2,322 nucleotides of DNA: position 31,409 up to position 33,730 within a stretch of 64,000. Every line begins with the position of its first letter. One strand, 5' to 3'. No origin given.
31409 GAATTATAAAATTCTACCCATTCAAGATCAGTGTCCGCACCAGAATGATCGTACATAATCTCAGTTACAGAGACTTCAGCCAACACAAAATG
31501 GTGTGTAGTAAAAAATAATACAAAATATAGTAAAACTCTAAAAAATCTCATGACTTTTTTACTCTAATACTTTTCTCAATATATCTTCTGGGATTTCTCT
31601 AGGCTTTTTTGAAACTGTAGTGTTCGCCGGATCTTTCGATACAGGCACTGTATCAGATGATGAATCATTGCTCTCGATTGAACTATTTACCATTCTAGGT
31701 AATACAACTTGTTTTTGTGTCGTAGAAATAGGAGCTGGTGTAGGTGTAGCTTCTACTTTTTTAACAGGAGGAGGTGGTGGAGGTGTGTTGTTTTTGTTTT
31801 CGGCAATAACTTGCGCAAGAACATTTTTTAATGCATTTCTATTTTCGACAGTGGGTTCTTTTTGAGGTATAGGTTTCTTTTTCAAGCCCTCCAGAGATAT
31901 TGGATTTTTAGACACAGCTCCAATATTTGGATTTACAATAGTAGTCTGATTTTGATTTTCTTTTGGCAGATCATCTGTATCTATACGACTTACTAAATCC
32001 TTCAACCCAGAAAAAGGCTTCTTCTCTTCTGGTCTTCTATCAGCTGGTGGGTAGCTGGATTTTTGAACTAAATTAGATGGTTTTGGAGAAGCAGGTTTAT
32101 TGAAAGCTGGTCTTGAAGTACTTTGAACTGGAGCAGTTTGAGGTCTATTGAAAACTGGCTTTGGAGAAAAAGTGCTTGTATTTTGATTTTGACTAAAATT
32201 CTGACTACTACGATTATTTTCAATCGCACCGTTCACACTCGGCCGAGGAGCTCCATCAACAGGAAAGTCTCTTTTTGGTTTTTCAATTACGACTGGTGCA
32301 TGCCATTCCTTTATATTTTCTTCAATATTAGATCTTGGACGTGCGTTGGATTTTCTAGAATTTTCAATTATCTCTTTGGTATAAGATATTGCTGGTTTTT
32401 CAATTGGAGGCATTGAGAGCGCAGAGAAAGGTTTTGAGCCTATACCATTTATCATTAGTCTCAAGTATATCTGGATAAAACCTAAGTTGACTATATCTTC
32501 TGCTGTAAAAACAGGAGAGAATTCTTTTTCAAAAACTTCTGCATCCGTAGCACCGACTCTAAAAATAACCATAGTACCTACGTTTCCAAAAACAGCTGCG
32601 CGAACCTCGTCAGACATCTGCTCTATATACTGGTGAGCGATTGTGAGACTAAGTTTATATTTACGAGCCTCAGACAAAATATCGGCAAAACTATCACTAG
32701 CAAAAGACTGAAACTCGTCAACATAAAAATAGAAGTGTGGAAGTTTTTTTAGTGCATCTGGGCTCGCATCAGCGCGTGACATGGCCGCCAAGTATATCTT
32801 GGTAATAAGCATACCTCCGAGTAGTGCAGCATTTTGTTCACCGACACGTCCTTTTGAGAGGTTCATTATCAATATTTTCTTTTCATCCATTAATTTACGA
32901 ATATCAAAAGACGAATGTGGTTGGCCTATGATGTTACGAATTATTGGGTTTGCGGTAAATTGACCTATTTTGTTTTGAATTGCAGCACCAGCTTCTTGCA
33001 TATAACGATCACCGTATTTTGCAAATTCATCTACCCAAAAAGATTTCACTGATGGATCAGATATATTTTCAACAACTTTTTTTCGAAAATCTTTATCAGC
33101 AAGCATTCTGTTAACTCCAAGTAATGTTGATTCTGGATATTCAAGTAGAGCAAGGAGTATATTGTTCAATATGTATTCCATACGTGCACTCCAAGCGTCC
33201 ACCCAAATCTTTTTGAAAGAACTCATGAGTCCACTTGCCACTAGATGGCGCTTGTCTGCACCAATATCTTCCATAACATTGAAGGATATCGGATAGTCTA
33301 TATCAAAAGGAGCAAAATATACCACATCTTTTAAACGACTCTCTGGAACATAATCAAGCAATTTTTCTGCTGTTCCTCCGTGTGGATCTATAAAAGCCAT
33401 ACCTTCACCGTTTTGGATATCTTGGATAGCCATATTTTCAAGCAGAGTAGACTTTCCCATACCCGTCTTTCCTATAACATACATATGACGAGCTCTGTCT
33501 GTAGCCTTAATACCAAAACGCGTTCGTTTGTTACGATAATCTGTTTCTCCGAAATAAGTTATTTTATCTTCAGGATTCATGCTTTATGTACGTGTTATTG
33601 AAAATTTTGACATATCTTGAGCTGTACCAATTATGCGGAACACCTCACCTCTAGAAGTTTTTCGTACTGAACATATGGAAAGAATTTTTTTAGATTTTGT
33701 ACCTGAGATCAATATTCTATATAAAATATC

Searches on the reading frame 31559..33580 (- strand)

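Call 81: search_protein_families(library=padloc, proteins=[window:31559-33580:-], max_evalue=0.01)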
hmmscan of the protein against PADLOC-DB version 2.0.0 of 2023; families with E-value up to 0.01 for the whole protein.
window:31559-33580:- (673 aa): 5 families
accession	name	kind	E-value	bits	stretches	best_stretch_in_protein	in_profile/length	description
PDLC04140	mad8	-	1e-14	52.8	1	28-367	25-280/314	mads_8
PDLC04103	HerA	-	2.5e-08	30.7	1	288-352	459-520/579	-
PDLC04105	HerA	-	6.6e-05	19.7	0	283-343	429-489/576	-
PDLC01055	HerA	-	0.0011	15.9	1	31-60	158-187/532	Type III coevolved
PDLC02422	PprDinG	-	0.0083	12.3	0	24-80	188-243/930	-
